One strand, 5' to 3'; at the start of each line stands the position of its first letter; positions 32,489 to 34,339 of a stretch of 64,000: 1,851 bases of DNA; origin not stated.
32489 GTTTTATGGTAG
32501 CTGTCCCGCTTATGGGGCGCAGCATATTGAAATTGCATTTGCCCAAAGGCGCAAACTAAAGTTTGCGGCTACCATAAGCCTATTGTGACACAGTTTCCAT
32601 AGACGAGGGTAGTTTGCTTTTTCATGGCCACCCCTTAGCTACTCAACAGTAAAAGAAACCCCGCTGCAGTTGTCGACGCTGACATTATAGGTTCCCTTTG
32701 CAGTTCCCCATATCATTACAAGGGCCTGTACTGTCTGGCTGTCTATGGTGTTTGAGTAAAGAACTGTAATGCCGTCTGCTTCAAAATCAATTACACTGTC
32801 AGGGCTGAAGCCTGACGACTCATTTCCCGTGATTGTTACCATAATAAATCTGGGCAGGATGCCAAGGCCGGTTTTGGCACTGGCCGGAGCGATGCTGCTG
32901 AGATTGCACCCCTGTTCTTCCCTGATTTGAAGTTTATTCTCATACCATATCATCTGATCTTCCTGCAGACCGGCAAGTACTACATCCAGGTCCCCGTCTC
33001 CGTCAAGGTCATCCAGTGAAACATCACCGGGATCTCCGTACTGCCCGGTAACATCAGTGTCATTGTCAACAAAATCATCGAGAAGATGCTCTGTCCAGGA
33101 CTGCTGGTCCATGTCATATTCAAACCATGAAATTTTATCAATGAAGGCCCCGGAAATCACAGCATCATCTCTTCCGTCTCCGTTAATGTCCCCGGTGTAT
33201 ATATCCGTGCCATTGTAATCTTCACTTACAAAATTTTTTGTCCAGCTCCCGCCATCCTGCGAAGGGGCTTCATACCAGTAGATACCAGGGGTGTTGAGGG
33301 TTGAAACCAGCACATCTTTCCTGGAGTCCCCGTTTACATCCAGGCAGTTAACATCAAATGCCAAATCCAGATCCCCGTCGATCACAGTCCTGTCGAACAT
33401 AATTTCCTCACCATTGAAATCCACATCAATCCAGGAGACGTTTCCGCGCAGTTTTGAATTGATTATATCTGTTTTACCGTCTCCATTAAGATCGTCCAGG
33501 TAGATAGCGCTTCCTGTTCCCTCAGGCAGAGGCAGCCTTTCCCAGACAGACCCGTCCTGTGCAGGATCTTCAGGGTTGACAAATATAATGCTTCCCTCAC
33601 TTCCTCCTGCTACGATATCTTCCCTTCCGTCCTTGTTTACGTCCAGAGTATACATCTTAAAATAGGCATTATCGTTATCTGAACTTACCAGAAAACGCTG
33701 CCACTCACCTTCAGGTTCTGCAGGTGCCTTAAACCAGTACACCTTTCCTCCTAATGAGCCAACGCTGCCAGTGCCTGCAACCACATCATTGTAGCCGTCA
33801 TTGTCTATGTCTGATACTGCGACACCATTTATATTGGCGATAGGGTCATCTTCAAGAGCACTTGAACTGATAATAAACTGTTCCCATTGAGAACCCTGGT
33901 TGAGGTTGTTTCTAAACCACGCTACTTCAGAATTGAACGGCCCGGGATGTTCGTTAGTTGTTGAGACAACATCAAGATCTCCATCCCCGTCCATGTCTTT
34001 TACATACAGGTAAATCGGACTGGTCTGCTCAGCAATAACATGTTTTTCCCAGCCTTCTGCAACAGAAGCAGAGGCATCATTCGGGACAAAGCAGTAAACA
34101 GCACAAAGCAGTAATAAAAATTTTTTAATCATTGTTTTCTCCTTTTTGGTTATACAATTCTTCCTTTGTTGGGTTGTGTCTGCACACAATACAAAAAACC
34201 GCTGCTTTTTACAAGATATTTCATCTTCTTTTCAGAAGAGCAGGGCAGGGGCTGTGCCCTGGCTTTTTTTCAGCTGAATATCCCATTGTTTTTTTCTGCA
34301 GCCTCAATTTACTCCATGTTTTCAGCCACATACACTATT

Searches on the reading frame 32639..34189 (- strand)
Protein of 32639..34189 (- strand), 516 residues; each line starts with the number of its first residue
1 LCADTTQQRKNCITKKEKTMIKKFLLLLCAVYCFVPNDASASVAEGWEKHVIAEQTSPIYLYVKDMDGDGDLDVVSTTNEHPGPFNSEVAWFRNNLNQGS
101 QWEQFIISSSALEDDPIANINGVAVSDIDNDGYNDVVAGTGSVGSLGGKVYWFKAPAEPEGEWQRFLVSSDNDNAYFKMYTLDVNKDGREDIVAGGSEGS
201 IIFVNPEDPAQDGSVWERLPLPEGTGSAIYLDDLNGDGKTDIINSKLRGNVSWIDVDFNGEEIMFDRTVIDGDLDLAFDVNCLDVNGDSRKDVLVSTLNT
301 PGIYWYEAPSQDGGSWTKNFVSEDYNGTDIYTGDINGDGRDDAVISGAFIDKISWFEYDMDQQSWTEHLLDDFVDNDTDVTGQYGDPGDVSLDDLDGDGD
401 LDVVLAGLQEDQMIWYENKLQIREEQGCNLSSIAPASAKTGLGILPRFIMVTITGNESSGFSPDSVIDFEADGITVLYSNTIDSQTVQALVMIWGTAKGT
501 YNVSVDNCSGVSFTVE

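Call 6: search_protein_families(library=pfam, proteins=[window:32639-34189:-], max_evalue=0.01)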
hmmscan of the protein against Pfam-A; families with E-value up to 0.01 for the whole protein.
window:32639-34189:- (516 aa): 4 families
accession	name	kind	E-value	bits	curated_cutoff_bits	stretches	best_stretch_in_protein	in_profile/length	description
PF13517.12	FG-GAP_3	-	6.5e-25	87.9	26.9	3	65-137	1-60/61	FG-GAP-like repeat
PF01839.29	FG-GAP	-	6.5e-13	48.7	22.1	1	122-144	4-26/37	FG-GAP repeat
PF16743.10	PliI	-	0.00055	20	27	0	278-300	60-82/123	Periplasmic lysozyme inhibitor of I-type lysozyme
PF12256.14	TcdB_toxin_midN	-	0.0088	15.8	24.8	0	389-411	29-51/181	Insecticide toxin TcdB middle/N-terminal region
